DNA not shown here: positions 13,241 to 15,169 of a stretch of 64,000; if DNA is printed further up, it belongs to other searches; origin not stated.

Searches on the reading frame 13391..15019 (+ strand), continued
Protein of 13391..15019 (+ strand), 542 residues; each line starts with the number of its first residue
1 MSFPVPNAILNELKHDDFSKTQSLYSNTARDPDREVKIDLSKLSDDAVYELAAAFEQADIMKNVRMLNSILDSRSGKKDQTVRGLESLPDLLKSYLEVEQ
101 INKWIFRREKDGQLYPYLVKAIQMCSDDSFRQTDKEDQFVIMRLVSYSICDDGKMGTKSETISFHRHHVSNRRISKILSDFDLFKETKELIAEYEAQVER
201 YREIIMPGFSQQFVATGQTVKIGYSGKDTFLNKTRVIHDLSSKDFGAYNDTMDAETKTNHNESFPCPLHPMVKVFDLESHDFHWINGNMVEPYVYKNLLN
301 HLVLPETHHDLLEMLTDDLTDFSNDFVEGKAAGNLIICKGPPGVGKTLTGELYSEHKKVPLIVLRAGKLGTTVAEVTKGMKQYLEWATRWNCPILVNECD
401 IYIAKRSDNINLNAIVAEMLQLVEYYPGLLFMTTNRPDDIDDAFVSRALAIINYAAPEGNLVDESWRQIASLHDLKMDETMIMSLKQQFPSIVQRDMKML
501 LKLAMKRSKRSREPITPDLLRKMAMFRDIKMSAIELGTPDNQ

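Call 23: find_encoding_contigs(protein=P0007, flank=8000, max_places=2)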
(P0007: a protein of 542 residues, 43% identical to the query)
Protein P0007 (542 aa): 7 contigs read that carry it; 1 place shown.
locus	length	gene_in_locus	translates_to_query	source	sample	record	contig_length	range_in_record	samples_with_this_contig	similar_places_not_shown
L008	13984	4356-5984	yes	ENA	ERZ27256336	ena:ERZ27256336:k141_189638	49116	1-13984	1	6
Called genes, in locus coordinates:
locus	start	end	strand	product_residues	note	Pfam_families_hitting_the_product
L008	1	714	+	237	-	?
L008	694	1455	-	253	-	PF02732:ERCC4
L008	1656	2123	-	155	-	PF01243:PNPOx_N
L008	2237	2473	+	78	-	-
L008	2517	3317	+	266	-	-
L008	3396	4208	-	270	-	-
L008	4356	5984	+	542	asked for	PF00004:AAA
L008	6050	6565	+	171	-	-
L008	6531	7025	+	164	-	PF19800:DUF6283 (weak)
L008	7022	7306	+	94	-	-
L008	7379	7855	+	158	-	PF12957:DUF3846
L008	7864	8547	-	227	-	-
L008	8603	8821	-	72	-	-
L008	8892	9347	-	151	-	-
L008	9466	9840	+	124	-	-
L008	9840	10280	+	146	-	-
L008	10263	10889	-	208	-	-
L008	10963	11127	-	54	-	-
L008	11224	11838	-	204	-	PF01712:dNK, PF13238:AAA_18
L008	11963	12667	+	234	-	PF20288:MC2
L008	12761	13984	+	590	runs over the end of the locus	PF14559:TPR_19 (faint), PF13428:TPR_14 (faint), PF13432:TPR_16 (faint)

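Call 33: find_encoding_contigs(protein=P0006, flank=10000, max_places=2)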
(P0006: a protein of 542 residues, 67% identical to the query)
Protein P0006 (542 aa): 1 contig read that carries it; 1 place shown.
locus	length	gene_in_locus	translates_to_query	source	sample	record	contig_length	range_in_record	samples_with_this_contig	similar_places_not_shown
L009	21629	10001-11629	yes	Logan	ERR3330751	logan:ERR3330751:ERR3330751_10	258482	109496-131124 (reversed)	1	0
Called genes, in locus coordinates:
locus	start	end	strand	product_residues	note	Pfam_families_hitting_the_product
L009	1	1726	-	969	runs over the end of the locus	PF00082:Peptidase_S8, PF12951:PATR, PF03797:Autotransporter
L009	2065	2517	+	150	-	PF01928:CYTH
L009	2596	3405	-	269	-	-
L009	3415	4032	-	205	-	-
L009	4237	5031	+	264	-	-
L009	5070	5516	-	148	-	-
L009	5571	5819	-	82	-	-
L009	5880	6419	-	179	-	-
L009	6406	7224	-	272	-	-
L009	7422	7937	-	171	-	-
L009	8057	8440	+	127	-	-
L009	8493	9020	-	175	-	-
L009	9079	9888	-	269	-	PF00149:Metallophos, PF12850:Metallophos_2 (faint)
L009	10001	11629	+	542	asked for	PF00004:AAA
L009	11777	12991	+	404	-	-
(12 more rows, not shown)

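Call 34: find_encoding_contigs(protein=P0018, flank=8000, max_places=2)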
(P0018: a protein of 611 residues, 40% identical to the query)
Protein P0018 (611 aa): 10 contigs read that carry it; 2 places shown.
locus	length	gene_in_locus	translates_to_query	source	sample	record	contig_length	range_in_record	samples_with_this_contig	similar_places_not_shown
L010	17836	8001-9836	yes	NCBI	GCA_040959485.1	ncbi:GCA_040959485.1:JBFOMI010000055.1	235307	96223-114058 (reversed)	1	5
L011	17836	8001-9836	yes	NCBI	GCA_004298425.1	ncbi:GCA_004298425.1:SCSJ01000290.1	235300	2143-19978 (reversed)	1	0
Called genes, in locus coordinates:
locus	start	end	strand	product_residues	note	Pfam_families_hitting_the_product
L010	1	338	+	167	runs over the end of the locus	-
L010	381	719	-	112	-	PF13223:DUF4031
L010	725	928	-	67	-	-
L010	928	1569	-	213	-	-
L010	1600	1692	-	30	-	-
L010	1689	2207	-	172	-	-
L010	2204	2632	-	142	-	-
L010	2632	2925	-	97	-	-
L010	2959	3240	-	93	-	-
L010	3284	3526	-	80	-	-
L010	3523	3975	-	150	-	PF04266:ASCH (weak)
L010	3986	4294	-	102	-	PF13560:HTH_31 (weak), PF01381:HTH_3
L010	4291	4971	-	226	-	-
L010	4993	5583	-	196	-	PF26948:DUF8296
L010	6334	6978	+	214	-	PF13091:PLDc_2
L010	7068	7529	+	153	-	-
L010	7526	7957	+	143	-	-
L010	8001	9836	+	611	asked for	PF00004:AAA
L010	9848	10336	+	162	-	-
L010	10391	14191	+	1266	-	PF12128:DUF3584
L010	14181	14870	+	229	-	-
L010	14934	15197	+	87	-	-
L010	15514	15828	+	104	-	-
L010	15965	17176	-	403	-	PF00589:Phage_integrase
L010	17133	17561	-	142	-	-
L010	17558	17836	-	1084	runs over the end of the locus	-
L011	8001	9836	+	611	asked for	PF00004:AAA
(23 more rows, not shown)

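Call 52: search_protein_families(library=ncbifam, proteins=[window:13391-15019:+], max_evalue=0.1)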
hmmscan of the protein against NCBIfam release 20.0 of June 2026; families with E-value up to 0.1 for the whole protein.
window:13391-15019:+ (542 aa): 4 families
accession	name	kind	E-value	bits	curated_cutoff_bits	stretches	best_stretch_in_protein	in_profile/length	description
NF042959.1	IteA_antiphage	equivalog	9.9e-09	34.8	510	1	302-489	94-285/367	anti-phage ATPase IteA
TIGR01243.1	CDC48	subfamily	0.0037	15.6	802.65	1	337-445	491-608/733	CDC48 family AAA ATPase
NF003226.0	PRK04195.1-1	equivalog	0.0064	15.5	588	1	316-415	23-123/405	replication factor C large subunit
NF003229.0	PRK04195.1-5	equivalog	0.048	12.4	280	1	318-416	28-128/413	replication factor C large subunit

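Call 53: search_solved_structures(query=A2, max_evalue=0.001, show_alignments=1)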
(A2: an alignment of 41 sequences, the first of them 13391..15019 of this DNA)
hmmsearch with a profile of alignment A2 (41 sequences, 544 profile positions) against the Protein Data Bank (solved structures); distinct sequences matched with E-value up to 0.001: 177 (the best 60 are shown).
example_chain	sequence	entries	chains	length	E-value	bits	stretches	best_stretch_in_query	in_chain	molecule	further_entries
7t3i_A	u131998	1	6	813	2.1e-18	69.5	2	342-475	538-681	Rix7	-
7swl_A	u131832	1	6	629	9.3e-18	67.4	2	342-475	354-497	Rix7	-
6mat_A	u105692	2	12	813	2e-17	66.3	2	342-475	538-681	Rix7 mutant | Rix7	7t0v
7wub_C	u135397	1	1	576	5.9e-16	61.4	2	342-510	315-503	Transitional endoplasmic reticulum ATPase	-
7wub_D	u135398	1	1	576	6.6e-16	61.3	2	342-508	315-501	Transitional endoplasmic reticulum ATPase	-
6mck_A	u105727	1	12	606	8e-16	61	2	342-508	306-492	Transitional endoplasmic reticulum ATPase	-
7rlj_A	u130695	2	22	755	1.8e-15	59.9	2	342-508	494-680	Transitional endoplasmic reticulum ATPase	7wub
7rlh_A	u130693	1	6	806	1.8e-15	59.9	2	342-508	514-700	Transitional endoplasmic reticulum ATPase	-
8yka_A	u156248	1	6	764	1.9e-15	59.8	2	342-508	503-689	Transitional endoplasmic reticulum ATPase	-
7rlg_A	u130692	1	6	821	1.9e-15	59.8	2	342-508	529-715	Transitional endoplasmic reticulum ATPase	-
7y4w_A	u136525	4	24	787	2.1e-15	59.7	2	342-508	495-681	Transitional endoplasmic reticulum ATPase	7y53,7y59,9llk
7rlf_A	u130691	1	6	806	2.2e-15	59.5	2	342-508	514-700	Transitional endoplasmic reticulum ATPase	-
7bp8_A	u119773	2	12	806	2.2e-15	59.5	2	342-508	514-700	Transitional endoplasmic reticulum ATPase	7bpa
7mdm_B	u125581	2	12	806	2.2e-15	59.5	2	342-508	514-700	Transitional endoplasmic reticulum ATPase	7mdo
7l5w_A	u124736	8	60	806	2.2e-15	59.5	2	342-508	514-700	Transitional endoplasmic reticulum ATPase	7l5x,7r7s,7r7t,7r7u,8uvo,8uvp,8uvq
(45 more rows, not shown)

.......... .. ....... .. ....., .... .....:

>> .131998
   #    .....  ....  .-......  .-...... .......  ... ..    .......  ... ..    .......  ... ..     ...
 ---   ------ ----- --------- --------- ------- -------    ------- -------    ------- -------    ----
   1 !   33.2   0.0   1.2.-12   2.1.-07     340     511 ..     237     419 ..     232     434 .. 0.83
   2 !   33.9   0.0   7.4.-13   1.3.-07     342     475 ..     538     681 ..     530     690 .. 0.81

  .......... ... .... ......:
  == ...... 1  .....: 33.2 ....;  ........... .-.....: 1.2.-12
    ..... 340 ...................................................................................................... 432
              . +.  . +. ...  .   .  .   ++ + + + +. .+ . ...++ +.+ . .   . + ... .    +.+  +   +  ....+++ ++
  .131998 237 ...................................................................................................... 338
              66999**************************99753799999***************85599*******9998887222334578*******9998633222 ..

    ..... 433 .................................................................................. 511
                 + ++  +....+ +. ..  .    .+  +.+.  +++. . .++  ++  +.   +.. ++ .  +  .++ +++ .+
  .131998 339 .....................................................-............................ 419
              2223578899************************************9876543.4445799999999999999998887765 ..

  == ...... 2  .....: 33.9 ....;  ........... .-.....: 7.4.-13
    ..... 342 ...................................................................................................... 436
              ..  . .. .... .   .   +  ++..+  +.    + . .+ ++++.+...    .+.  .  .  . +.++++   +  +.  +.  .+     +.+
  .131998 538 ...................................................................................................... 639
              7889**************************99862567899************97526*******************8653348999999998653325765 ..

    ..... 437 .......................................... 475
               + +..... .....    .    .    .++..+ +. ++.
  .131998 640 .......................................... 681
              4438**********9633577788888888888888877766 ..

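Call 54: predict_structure(alignment_id=A2)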
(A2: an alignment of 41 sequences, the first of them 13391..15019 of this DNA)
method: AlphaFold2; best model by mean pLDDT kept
length: 542 residues; sequences in the alignment: 41
mean_pLDDT: 85.3   pTM: 0.78
mean pLDDT of the five models: 85.3, 84.3, 84.3, 82.4, 76.0
residues with pLDDT >= 90: 232; 70-90: 254; 50-70: 47; < 50: 9
segments of 3 or more residues with pLDDT < 50: 537-542
pLDDT, mean of each block of 10 residues (from residue 1): 83 90 82 84 88 92 86 81 87 84 92 94 74 66 94 91 91 92 93 96 95 96 77 96 88 66 88 94 95 87 73 68 56 80 86 89 76 76 91 90 84 85 84 89 86 87 89 90 91 89 93 92 87 61 38
secondary structure, 60 per line:
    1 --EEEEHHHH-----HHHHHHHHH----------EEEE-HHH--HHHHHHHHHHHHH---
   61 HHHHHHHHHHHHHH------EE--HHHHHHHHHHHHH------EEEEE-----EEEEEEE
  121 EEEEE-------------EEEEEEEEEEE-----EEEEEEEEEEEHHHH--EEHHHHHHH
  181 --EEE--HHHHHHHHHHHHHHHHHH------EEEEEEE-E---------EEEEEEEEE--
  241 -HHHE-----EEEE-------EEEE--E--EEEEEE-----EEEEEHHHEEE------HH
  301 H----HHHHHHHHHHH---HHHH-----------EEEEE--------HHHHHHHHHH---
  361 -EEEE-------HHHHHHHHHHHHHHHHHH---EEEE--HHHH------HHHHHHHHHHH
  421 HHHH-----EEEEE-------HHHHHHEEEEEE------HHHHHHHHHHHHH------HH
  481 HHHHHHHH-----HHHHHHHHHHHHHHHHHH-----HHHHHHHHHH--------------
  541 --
elements in order: E3-6 H7-10 H16-24 E35-38 H45-57 H61-74 H85-97 E104-108 E114-125 E139-149 E155-165 H166-169 H174-180 E183-185 H188-205 E212-218 E230-238 E251-254 E262-265 E271-276 E282-286 E290-292 H306-316 H320-323 E335-339 H348-357 E362-365 H373-390 E394-397 H400-403 H410-424 E430-434 H442-447 E448-453 H460-472 H479-488 H494-511 H517-526

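Call 75: find_related_loci(query=A2, collection=viral_contigs, flank=8000)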
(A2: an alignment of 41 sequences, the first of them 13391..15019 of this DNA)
Query A2 (542 aa) in viral_contigs; peptide patterns used: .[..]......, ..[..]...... (x = any residue, [..] = any of these).
494 stretches matched a pattern; 90 encode a relative of the query (tblastn E <= 1e-3); the best 80 are kept; 80 distinct loci.
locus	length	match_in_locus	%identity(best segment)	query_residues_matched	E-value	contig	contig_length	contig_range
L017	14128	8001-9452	33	46-532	3e-78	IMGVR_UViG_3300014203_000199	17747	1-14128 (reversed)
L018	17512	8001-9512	33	33-529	2e-74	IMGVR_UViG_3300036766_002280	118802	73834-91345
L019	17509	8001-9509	29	35-527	5e-63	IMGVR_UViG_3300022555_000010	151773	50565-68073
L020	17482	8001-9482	29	36-526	3e-59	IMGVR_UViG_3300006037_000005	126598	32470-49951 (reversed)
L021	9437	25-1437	28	69-528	3e-58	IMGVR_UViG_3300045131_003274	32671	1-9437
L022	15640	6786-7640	37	239-527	3e-54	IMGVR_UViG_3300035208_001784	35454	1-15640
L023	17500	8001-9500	29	38-535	6e-51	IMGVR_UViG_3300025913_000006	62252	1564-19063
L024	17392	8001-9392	28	109-527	2e-50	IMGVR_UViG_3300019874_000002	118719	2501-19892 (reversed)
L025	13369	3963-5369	27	67-509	3e-50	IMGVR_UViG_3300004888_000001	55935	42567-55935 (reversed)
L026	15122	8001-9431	28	25-501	4e-50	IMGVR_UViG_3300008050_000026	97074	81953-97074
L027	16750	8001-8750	37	267-516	4e-49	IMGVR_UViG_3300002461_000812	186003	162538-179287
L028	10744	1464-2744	28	103-502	4e-48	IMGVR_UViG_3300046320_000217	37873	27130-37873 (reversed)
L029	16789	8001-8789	36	266-527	8e-48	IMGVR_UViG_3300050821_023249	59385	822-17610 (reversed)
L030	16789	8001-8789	36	266-527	8e-48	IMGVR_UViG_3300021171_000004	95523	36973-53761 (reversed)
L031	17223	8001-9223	30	156-527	2e-47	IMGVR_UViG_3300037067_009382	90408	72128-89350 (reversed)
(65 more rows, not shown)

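Call 80: fold_search(model_id=the predicted structure, library=viral)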
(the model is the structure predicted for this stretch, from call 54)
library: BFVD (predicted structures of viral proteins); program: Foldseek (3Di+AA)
matches with E <= 10: 1545; with E <= 0.001: 272
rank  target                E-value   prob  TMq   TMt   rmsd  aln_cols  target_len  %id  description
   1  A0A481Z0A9            2.7e-28  1.00  0.63  0.52   9.3       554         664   16  AAA family ATPase [Mimivirus LCMiAC01]
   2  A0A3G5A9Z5            1.9e-27  1.00  0.60  0.58   9.5       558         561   19  ATPase [Hyperionvirus sp.]
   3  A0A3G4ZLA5            2.2e-27  1.00  0.63  0.47   9.7       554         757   18  ATPase [Terrestrivirus sp.]
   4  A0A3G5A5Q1            9.9e-27  1.00  0.61  0.61   5.1       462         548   18  AAA family ATPase [Homavirus sp.]
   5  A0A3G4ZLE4            3.8e-26  1.00  0.62  0.47   7.7       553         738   20  ATPase [Terrestrivirus sp.]
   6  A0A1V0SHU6            1.5e-25  1.00  0.62  0.76   5.7       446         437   22  AAA family ATPase [Klosneuvirus KNV1]
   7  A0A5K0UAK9            1.3e-19  1.00  0.48  0.42  13.2       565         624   15  AAA+ ATPase domain-containing protein [Yasminevirus sp. GU-2018]
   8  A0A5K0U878            7.7e-11  1.00  0.35  0.32   5.3       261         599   19  CYFA0S28e00188g1_1 [Yasminevirus sp. GU-2018]
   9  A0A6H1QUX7            1.0e-10  1.00  0.35  0.45   4.2       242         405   20  ATPase family protein [Ostreococcus mediterraneus virus 2]
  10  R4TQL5                1.1e-10  1.00  0.35  0.32  21.7       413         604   15  (no name in the UniProt tables at hand)
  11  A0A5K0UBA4            1.4e-10  1.00  0.30  0.17  20.7       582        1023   11  Vesicle-fusing ATPase-like [Yasminevirus sp. GU-2018]
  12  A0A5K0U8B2            2.0e-10  1.00  0.33  0.27   5.2       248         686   16  ATP-dependent metallopeptidase FtsH/Yme1/Tma family protein [Yasminevirus sp. GU-2018]
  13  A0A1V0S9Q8            5.5e-10  1.00  0.31  0.30  25.7       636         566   13  AAA family ATPase [Catovirus CTV1]
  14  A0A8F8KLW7            6.5e-10  1.00  0.35  0.31  18.0       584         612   13  Mitochondrial chaperone BCS1 [Clandestinovirus]
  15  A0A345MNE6            1.0e-09  1.00  0.34  0.43  15.4       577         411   10  (no name in the UniProt tables at hand)
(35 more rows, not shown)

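Call 98: get_annotated_region(hit=H6, flank=3000)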
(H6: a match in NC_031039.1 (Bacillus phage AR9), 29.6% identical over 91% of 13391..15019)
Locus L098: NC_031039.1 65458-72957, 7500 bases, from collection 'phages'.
description: Bacillus phage AR9, complete genome.
organism: Bacillus phage AR9 (NCBI taxid 1815509)
taxonomy: Viruses; Duplodnaviria; Heunggongvirae; Uroviricota; Caudoviricetes; Takahashivirus; Takahashivirus PBS1
host: Bacillus subtilis subsp. subtilis 168; source: -; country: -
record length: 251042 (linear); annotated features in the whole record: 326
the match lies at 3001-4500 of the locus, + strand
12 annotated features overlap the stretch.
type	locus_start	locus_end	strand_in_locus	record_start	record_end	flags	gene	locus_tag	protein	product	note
CDS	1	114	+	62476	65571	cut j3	-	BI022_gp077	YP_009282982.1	hydrolase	proteolysed protein, contained only RNAP domain is found in virions, virion RNAP subunit; HD family phosphohydrolase ...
CDS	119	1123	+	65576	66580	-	-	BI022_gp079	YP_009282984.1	hypothetical protein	-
CDS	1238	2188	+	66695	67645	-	-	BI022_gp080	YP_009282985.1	hypothetical protein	-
CDS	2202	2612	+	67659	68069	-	-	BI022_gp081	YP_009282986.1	holin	-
regulatory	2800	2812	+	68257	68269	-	-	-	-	promoter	early promoter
CDS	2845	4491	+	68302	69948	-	-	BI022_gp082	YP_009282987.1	ATP-dependent protease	cd00009 - ATPases associated with a wide variety of cellular activities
CDS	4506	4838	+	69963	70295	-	-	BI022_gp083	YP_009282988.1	virion structural protein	-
CDS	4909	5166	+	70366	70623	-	-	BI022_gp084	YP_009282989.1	zinc-finger domain protein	-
CDS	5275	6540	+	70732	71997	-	-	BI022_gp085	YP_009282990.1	UvsX-like recombinase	RecA family ATPase; PRK11308 - dppF dipeptide transporter ATP-binding subunit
regulatory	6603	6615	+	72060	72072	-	-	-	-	promoter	early promoter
CDS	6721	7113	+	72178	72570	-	-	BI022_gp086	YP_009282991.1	hypothetical protein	-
CDS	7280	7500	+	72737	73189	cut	-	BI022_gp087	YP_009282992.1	hypothetical protein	-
